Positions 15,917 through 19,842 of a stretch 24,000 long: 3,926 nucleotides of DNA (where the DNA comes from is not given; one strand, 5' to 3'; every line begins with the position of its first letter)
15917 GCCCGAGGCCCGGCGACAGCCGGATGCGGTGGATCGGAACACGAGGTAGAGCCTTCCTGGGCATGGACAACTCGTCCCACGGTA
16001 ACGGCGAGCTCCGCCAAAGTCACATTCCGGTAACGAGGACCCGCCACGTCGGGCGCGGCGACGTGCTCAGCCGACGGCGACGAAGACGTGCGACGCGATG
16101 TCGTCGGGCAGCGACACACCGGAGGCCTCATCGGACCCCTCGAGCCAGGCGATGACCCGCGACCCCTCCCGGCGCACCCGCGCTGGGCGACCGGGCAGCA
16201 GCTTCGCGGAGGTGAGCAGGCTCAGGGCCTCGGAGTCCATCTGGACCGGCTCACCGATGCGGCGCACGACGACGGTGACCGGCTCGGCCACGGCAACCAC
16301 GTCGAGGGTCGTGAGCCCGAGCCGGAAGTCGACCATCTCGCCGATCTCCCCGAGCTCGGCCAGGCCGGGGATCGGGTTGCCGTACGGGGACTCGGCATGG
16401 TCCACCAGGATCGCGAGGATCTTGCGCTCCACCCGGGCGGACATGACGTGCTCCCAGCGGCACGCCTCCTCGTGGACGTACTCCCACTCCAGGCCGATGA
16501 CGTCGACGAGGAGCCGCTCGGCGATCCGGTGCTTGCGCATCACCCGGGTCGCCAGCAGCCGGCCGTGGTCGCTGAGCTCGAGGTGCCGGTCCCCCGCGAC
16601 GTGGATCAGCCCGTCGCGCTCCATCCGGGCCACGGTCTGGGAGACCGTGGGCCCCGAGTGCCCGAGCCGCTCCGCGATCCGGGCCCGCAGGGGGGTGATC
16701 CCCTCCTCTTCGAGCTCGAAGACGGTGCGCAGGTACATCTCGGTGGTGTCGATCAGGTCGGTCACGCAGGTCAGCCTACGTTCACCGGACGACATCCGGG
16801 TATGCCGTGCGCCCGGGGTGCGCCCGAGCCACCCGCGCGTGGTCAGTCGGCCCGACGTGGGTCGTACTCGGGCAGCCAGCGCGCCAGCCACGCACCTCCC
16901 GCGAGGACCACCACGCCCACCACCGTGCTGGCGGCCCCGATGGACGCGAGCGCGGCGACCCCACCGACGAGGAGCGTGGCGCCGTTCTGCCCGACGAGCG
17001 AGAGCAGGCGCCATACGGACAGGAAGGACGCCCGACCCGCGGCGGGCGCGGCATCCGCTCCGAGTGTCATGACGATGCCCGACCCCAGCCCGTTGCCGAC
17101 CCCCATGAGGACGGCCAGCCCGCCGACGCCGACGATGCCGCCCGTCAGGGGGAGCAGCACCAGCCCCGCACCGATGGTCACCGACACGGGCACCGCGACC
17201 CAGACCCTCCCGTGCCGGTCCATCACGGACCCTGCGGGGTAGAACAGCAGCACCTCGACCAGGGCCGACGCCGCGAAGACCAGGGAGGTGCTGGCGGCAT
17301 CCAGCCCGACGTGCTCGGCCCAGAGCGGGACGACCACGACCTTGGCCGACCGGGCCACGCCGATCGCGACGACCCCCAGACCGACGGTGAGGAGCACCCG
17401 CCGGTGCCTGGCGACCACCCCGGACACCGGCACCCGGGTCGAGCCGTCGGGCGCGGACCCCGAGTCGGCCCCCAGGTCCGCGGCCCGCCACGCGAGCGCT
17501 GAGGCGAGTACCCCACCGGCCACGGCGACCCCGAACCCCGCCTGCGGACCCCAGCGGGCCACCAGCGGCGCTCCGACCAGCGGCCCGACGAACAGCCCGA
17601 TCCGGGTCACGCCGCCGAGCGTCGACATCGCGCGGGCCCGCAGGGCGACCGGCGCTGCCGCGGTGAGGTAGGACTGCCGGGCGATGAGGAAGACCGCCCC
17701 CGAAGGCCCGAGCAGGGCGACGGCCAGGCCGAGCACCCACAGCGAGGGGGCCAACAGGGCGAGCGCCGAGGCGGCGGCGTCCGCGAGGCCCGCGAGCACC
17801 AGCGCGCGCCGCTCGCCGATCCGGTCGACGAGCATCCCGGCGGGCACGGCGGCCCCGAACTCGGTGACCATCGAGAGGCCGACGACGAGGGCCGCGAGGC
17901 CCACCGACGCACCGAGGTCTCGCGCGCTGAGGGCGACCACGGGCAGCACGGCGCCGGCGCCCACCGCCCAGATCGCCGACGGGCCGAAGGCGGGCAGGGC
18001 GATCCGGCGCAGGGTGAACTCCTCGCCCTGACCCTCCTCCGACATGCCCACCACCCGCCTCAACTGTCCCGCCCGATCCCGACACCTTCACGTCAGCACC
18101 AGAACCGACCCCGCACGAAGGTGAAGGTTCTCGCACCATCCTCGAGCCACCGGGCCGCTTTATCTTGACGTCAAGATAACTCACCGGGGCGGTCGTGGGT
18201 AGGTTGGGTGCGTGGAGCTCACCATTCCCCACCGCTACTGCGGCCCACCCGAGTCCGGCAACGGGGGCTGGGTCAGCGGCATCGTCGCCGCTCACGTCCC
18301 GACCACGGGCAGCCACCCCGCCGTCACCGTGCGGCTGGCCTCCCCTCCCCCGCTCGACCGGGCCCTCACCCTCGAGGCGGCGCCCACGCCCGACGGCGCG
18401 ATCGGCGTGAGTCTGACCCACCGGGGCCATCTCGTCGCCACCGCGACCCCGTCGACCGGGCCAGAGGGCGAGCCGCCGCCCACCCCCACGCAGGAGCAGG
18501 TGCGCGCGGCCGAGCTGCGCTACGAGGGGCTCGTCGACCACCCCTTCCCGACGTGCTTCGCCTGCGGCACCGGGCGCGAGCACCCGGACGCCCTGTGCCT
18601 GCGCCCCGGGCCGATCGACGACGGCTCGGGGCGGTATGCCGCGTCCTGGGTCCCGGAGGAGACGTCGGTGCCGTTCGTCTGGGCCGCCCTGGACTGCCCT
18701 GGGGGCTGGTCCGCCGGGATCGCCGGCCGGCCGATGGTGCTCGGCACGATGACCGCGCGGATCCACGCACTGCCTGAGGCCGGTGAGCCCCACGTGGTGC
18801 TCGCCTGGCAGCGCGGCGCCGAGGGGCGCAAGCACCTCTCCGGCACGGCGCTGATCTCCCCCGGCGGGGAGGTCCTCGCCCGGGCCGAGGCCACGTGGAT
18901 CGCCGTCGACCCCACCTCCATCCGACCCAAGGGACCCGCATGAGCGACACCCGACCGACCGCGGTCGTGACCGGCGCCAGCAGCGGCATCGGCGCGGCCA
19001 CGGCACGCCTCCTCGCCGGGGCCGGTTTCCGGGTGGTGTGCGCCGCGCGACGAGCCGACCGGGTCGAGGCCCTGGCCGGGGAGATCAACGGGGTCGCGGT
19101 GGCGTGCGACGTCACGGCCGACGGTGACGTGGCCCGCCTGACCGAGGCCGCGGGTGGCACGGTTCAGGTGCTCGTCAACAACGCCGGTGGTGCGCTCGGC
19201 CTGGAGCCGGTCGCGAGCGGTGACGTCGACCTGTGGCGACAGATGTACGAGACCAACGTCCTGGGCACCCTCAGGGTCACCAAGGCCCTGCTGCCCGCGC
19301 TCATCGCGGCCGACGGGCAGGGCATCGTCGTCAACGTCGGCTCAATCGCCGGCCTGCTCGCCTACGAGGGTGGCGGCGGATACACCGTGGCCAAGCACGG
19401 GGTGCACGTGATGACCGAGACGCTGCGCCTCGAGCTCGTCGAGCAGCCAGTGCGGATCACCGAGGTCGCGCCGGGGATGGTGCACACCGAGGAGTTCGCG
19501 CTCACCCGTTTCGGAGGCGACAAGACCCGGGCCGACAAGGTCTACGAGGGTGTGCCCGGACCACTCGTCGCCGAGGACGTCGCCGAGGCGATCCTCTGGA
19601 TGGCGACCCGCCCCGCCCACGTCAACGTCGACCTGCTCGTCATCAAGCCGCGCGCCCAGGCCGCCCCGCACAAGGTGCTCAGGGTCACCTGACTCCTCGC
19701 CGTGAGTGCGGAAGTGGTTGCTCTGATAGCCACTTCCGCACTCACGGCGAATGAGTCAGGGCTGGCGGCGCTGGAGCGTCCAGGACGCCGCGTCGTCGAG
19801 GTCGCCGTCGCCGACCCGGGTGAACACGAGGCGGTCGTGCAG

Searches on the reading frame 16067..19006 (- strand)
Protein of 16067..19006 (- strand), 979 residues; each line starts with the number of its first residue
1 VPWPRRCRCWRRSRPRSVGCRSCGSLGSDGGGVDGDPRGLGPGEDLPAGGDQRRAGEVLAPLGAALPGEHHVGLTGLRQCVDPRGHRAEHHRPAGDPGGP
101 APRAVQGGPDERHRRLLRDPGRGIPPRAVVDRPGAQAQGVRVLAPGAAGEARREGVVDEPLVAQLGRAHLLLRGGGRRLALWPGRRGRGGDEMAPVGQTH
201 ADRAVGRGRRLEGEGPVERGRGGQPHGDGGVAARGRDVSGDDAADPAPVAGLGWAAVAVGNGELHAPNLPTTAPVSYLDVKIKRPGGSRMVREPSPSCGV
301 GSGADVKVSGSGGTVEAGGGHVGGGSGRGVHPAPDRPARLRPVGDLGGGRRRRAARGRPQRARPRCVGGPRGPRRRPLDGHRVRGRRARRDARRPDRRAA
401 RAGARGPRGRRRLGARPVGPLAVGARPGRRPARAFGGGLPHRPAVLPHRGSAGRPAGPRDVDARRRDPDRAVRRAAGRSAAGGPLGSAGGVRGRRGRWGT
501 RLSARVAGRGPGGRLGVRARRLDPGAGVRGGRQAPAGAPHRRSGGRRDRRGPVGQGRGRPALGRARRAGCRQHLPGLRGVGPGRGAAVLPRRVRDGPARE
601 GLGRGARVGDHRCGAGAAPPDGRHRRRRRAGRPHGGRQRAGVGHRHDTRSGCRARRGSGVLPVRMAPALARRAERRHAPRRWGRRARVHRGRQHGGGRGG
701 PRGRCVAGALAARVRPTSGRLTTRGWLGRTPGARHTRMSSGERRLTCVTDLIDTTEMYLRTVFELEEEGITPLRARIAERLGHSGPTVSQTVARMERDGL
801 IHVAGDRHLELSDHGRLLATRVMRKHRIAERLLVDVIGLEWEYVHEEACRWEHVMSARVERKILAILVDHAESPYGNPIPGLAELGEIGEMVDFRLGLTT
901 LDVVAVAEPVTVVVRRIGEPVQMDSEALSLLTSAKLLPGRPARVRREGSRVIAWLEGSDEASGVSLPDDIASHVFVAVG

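Call 29: search_protein_families(library=pfam, proteins=[window:16067-19006:-], max_evalue=0.001)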
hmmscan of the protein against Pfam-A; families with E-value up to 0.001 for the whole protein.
window:16067-19006:- (979 aa): 5 families
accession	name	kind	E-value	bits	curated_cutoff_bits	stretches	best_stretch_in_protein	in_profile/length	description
PF02742.21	Fe_dep_repr_C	-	1.4e-23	83.1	27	1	813-880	2-69/70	Iron dependent repressor, metal binding and dimerisation domain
PF01325.25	Fe_dep_repress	-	9.2e-17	61.5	26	1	750-809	1-60/60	Iron dependent repressor, N-terminal DNA binding domain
PF12802.13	MarR_2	-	3.3e-06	27.6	27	1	775-806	24-55/61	MarR family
PF13412.12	HTH_24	-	6.3e-05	22.9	21.9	1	776-801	22-47/48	Winged helix-turn-helix DNA-binding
PF13545.12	HTH_Crp_2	-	6.6e-05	23.2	27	1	774-818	25-68/70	Crp-like helix-turn-helix domain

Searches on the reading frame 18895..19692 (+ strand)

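Call 29: search_protein_families(library=pfam, proteins=[window:18895-19692:+], max_evalue=0.001)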
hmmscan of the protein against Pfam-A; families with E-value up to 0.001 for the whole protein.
window:18895-19692:+ (265 aa): 5 families
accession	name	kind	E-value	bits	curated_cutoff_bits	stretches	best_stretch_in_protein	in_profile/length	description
PF00106.31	adh_short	-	5.5e-43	147.2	26.6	1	22-199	2-185/195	short chain dehydrogenase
PF13561.12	adh_short_C2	-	3.2e-32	112.4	27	1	27-238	1-218/236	Enoyl-(Acyl carrier protein) reductase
PF08659.16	KR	-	1.3e-08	35.4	22.6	1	22-169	2-155/180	KR domain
PF23441.1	SDR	-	9.8e-08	32.1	27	1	72-214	73-210/258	SDR-like rossmann domain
PF01370.27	Epimerase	-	2.8e-05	24.1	20.9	1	24-133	2-103/240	NAD dependent epimerase/dehydratase family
